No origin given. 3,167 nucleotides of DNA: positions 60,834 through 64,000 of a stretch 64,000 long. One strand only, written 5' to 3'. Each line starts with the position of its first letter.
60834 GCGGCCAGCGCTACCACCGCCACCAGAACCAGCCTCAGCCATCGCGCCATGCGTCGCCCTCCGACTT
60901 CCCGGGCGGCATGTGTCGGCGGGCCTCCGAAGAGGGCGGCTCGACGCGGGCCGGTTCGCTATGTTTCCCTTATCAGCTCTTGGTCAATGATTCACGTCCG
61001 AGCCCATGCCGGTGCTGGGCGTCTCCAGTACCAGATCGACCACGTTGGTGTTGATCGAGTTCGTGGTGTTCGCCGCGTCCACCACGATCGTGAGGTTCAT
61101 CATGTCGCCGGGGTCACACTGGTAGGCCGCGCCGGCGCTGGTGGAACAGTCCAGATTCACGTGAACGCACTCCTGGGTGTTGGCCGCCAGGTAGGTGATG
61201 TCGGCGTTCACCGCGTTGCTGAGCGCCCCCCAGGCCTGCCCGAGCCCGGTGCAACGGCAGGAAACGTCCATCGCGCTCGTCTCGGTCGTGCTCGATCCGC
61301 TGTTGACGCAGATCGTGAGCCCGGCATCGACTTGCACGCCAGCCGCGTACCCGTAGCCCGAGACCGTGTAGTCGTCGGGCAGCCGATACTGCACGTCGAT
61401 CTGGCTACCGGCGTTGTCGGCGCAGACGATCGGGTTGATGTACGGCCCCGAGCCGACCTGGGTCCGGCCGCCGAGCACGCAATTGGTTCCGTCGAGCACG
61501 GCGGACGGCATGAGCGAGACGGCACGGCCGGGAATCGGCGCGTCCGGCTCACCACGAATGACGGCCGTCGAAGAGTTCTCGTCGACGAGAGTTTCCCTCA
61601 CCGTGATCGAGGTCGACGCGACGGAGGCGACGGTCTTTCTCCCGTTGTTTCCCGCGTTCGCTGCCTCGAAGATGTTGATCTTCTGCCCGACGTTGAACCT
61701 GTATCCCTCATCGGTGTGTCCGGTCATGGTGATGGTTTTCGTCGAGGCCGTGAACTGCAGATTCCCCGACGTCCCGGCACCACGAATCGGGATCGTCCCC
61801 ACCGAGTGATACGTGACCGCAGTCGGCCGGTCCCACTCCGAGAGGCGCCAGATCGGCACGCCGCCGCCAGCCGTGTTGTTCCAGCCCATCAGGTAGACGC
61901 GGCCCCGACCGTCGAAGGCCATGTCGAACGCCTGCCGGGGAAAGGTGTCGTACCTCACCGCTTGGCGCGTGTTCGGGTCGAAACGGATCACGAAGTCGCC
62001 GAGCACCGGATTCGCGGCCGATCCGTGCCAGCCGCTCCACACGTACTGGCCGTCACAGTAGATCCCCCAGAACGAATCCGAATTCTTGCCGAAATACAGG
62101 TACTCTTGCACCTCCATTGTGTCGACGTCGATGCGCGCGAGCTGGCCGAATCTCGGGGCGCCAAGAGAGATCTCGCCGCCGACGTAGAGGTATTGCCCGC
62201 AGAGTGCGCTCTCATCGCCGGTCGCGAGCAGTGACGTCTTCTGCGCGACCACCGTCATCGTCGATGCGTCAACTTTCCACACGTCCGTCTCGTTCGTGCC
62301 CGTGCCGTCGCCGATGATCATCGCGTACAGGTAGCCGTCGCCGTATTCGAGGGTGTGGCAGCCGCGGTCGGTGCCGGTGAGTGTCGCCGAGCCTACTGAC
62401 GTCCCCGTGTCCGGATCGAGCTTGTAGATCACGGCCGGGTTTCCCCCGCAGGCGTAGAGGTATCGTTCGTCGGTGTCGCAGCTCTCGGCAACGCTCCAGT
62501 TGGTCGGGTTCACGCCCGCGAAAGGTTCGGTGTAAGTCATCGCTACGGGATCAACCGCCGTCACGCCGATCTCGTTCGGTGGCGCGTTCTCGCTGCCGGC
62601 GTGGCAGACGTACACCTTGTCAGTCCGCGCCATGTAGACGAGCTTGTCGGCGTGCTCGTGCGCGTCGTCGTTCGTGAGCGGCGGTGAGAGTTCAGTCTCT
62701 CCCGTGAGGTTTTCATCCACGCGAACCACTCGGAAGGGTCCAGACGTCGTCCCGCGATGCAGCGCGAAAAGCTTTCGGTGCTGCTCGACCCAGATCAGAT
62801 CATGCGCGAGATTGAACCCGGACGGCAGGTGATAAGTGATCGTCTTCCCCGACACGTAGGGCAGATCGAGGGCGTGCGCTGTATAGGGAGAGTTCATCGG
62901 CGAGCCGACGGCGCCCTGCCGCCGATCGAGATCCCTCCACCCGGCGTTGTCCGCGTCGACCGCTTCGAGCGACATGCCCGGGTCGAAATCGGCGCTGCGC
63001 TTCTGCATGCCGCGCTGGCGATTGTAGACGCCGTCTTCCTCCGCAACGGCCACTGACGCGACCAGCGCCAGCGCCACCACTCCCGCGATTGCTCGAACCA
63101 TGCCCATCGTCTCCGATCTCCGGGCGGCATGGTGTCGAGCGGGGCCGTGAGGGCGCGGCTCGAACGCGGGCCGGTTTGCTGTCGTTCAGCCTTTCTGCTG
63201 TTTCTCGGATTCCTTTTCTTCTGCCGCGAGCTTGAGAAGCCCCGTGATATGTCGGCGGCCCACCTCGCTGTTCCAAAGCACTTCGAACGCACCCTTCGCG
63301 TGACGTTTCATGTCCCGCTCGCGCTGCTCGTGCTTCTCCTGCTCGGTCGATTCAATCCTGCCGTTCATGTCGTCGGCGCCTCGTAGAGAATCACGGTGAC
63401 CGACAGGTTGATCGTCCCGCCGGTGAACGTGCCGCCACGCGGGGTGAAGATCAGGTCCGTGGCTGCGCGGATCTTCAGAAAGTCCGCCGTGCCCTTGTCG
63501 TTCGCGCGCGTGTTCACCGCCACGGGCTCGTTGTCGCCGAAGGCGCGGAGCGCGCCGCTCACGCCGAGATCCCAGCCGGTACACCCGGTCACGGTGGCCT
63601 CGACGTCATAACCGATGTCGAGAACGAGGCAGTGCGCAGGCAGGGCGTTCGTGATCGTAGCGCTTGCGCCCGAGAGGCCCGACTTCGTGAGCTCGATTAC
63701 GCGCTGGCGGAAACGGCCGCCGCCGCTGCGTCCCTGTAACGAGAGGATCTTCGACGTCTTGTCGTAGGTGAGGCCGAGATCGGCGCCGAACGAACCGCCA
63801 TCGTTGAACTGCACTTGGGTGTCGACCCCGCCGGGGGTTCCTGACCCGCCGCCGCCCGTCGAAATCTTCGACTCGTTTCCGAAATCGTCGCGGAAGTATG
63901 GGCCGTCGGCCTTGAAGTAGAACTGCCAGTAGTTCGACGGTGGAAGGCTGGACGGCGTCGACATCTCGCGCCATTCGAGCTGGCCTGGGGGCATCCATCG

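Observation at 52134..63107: Run of Sec-signal-peptide proteins interleaved with tail-fibre motifs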

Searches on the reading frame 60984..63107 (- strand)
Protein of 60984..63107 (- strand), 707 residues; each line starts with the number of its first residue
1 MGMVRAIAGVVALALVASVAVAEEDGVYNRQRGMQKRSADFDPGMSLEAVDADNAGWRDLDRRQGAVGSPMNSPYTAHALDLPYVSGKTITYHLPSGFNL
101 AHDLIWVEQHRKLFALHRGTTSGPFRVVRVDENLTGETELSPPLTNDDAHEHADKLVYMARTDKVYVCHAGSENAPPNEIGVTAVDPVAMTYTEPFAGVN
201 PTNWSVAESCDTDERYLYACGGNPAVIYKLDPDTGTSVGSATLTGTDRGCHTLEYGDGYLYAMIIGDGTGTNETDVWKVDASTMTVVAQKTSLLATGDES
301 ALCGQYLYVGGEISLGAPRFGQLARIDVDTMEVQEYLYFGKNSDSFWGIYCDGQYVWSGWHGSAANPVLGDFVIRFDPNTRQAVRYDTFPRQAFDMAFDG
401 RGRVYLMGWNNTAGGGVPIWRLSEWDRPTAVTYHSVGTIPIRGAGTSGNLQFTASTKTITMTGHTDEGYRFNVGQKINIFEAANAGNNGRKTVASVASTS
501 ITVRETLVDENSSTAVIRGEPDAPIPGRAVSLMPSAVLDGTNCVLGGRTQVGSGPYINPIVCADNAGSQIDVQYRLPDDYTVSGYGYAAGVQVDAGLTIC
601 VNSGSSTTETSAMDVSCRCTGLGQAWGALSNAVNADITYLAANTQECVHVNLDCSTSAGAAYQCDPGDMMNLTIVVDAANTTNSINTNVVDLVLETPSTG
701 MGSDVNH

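Call 6: search_protein_families(library=pfam, proteins=[window:60984-63107:-], max_evalue=0.1)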
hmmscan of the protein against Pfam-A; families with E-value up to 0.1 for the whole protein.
window:60984-63107:- (707 aa): 1 family
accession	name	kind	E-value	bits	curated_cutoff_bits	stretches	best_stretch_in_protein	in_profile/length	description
PF21959.2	DUF6923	-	8.5e-05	22.9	27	1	202-331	87-206/234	Repeat of unknown function (DUF6923)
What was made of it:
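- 60984..63107 (-): g707: signal peptide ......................|EEDG, then propeller-like repeats (about 60-440), a small beta domain (440-520) and a Cys-containing C-terminal domain (538-691). DUF6923 at 22.9 bits (cut-off 27, call 6).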

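Call 7: search_protein_families(library=phrogs, proteins=[window:60984-63107:-], max_evalue=0.1)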
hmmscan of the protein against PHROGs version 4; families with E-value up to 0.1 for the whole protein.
window:60984-63107:- (707 aa): 0 families

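Call 15: find_encoding_contigs(protein=window:60984-63107:-, flank=10000, max_places=6)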
Protein window:60984-63107:- (707 aa): 1 contig read that carries it; 1 place shown.
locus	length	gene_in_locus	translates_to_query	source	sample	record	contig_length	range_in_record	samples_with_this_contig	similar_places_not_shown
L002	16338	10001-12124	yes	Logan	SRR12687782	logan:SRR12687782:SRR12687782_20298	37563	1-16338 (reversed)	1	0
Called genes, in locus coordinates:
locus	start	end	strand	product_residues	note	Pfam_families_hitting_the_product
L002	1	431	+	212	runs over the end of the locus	PF09343:DUF2460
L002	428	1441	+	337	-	PF09931:Phage_phiJL001_Gp84_N, PF09356:Phage_BR0599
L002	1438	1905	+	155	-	-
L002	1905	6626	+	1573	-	PF13550:Phage-tail_3, PF13385:Laminin_G_3 (weak)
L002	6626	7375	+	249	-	-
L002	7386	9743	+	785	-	-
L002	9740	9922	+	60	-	-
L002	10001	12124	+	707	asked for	-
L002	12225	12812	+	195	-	-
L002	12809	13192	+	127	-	-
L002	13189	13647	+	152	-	-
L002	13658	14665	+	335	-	-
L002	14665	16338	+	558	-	?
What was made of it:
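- Checked: The 'fibre-like gene 63365-63994' is only the C-terminal 211 aa of a 785-aa protein that runs off the window (L002, call 15).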

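Call 21: find_related_loci(query=window:60984-63107:-, collection=viral_contigs, flank=10000)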
Query window:60984-63107:- (707 aa) in viral_contigs; peptide patterns used: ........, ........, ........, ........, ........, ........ (x = any residue, [..] = any of these).
2 stretches matched a pattern, but none encodes a relative of the query by tblastn (E <= 1e-3).

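Call 32: search_solved_structures(query=window:60984-63107:-, max_evalue=1)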
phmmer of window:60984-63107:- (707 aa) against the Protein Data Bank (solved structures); distinct sequences matched with E-value up to 1: 2.
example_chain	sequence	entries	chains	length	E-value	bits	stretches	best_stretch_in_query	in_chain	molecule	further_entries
3mbr_X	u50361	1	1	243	0.21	13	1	211-262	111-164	Glutamine cyclotransferase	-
5a98_A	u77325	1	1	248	0.96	10.8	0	75-126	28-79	POLYHEDRIN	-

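Call 45: search_protein_families(library=phrogs, proteins=[L002:6626-7375:+, L002:7386-9743:+, L002:1905-6626:+, L002:1438-1905:+], max_evalue=0.01)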
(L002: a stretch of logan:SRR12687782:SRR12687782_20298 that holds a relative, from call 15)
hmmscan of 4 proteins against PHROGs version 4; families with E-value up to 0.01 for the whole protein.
L002:6626-7375:+ (249 aa): 2 families
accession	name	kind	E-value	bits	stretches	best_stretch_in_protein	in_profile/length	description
phrog_6320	-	tail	3.4e-05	23.8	1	52-148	518-618/745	tail fiber protein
phrog_32680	-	tail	0.0002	21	1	40-80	49-88/548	tail fiber protein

L002:7386-9743:+ (785 aa): 2 families
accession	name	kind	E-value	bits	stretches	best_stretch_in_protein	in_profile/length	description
phrog_15388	-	unknown function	4.4e-09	37.1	1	656-774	220-334/345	-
phrog_9942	-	tail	8.7e-05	21.7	1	612-661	95-146/1178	tail fiber protein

L002:1905-6626:+ (1573 aa): 4 families
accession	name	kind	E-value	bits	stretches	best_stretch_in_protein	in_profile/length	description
phrog_1101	-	tail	4.4e-47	161.7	1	16-693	33-617/1405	tail protein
phrog_4271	-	tail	7.8e-27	94.4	2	373-735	823-1176/1309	tail protein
phrog_31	-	tail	3.8e-06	25.9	1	397-489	651-742/1565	central tail fiber J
phrog_6284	-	tail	0.0061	15.3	0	392-492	267-367/1280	tail protein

L002:1438-1905:+ (155 aa): 1 family
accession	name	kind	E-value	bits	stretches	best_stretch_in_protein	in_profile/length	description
phrog_329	-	tail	1.8e-07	30.8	1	8-135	536-641/949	minor tail protein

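Call 61: search_protein_representatives(protein=window:60984-63107:-)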
Query: 707 residues. Proteins with E-value up to 0.001 (for the whole library): 52; up to 1e-10: 7; up to 1e-30: 2. The best 52 are listed.
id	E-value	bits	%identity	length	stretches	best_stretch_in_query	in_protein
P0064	1.2e-202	691.4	100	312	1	396-707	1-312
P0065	3.4e-36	141.2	33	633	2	3-437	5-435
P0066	3.5e-28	114.8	29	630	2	56-410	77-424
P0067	6.6e-22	94.0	28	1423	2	42-388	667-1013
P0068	3.7e-17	78.3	31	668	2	60-438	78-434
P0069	1.9e-11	59.4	35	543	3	210-359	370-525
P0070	3.5e-11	58.5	27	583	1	71-390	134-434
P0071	2.6e-10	55.7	28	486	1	93-411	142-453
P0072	6.4e-10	54.4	34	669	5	138-288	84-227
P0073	6.2e-09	51.1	46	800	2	439-529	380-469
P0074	1.4e-08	49.9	51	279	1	440-520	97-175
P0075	1.7e-08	49.7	28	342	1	110-411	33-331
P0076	3.8e-08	48.5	35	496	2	212-366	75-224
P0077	1.4e-07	46.7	31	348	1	118-360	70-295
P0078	2.3e-07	45.9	27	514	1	75-410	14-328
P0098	3.3e-04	35.5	30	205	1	498-681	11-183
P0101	4.2e-04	35.1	35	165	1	538-684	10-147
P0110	7.3e-04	34.3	33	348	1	539-691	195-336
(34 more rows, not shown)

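Call 65: search_dna_similar(query=window:60984-63107:-, collection=phages, mode=protein, max_rows=20, max_evalue=0.001)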
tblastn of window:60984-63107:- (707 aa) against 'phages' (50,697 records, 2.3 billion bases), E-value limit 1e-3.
Records with a match: 1; places in all: 1; records where one place covers at least 80% of the query: 0.
Best place of each record, by identity: <60% 1.
By first word of the organism name: uncultured 1.
By host as written in the record: - 1.
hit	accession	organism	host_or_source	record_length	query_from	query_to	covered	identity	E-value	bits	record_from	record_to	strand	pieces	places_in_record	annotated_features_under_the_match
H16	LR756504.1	uncultured phage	metagenomic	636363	94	413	45%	26.8%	2e-10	71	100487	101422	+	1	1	record has no annotation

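Call 82: search_protein_families(library=ncbifam, proteins=[window:60984-63107:-], max_evalue=0.1)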
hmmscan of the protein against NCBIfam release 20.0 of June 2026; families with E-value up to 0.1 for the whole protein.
window:60984-63107:- (707 aa): 0 families

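Call 92: search_dna_similar(query=L002:1905-6626:+, collection=phages, mode=protein, max_rows=15, max_evalue=1e-10)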
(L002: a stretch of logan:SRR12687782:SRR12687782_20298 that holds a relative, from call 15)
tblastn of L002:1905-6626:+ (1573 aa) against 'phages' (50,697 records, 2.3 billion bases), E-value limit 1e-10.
Records with a match: 10; places in all: 10; records where one place covers at least 80% of the query: 0.
Best place of each record, by identity: <60% 10.
By first word of the organism name: Acinetobacter 7; Brevundimonas 2; Pseudomonas 1.
By host as written in the record: - 4; Brevundimonas pondensis LVF1 2; Acinetobacter baumannii 2; Acinetobacter calcoaceticus ATCC23055 1; Pseudomonas sp. KT_2_4 1.
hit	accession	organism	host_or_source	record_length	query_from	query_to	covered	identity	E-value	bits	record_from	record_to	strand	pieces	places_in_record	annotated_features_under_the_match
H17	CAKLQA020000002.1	Acinetobacter phage MD-2021a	not known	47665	17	748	47%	26.7%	1e-55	220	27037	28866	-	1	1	host specificity protein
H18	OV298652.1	Acinetobacter phage MD-2021a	not known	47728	17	748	47%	26.7%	1e-55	220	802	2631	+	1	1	host specificity protein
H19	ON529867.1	Brevundimonas phage vB_BpoS-Strzyga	Brevundimonas pondensis LVF1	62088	12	833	52%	23.7%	1e-26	125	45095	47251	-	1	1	tip attachment protein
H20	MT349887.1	Acinetobacter phage 5W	Acinetobacter baumannii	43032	179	807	40%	28.2%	1e-58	231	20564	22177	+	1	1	hypothetical protein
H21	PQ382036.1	Acinetobacter phage vB_AbaSI_5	Acinetobacter baumannii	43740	179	807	40%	27.5%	6e-55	218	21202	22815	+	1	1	tail protein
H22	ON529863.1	Brevundimonas phage vB_BpoS-Polewnik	Brevundimonas pondensis LVF1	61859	12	746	47%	22.7%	3e-24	117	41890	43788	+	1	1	tip attachment protein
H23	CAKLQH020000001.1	Acinetobacter phage MD-2021a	not known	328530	184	748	36%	29.2%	7e-55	218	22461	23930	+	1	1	host specificity protein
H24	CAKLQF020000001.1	Acinetobacter phage MD-2021a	not known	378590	184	748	36%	29.2%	7e-55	218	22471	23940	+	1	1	host specificity protein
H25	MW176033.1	Acinetobacter phage Effie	Acinetobacter calcoaceticus ATCC23055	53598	258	760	32%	30.4%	1e-46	191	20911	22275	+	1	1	260: hypothetical protein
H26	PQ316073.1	Pseudomonas phage KT1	Pseudomonas sp. KT_2_4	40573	281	748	30%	27.1%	2e-33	148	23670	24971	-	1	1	record has no annotation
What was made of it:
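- The J-like tip protein is nearest to those of Acinetobacter, Brevundimonas and Pseudomonas phages, so a Gram-negative host, and hence a periplasm, is likely (call 92).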

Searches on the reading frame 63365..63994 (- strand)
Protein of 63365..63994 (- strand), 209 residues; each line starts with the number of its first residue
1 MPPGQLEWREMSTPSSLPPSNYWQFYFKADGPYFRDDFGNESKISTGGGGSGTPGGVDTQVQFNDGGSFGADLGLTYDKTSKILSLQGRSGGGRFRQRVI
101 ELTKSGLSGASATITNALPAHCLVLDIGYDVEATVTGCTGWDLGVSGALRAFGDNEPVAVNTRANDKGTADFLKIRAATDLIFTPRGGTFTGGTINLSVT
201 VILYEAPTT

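Call 6: search_protein_families(library=pfam, proteins=[window:63365-63994:-], max_evalue=0.1)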
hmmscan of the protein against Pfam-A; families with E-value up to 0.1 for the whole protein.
window:63365-63994:- (209 aa): 1 family
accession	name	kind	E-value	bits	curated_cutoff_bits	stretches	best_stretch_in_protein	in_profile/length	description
PF12019.13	GspH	-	0.071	14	21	1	138-198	31-92/108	Type II transport protein GspH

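Call 7: search_protein_families(library=phrogs, proteins=[window:63365-63994:-], max_evalue=0.1)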
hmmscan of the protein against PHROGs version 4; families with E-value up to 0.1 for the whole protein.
window:63365-63994:- (209 aa): 2 families
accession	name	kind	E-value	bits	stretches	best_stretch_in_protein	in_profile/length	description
phrog_15388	-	unknown function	2.7e-10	41.1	1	80-199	220-335/345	-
phrog_9942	-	tail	9.2e-06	24.9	1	36-110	95-165/1178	tail fiber protein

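Call 13: find_encoding_contigs(protein=window:63365-63994:-, flank=10000, max_places=6)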
Protein window:63365-63994:- (209 aa): no gene with exactly this product is on record in the collection.
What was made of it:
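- Tried and rejected: It failed because the ORF is a fragment of a 785-aa gene (call 13).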
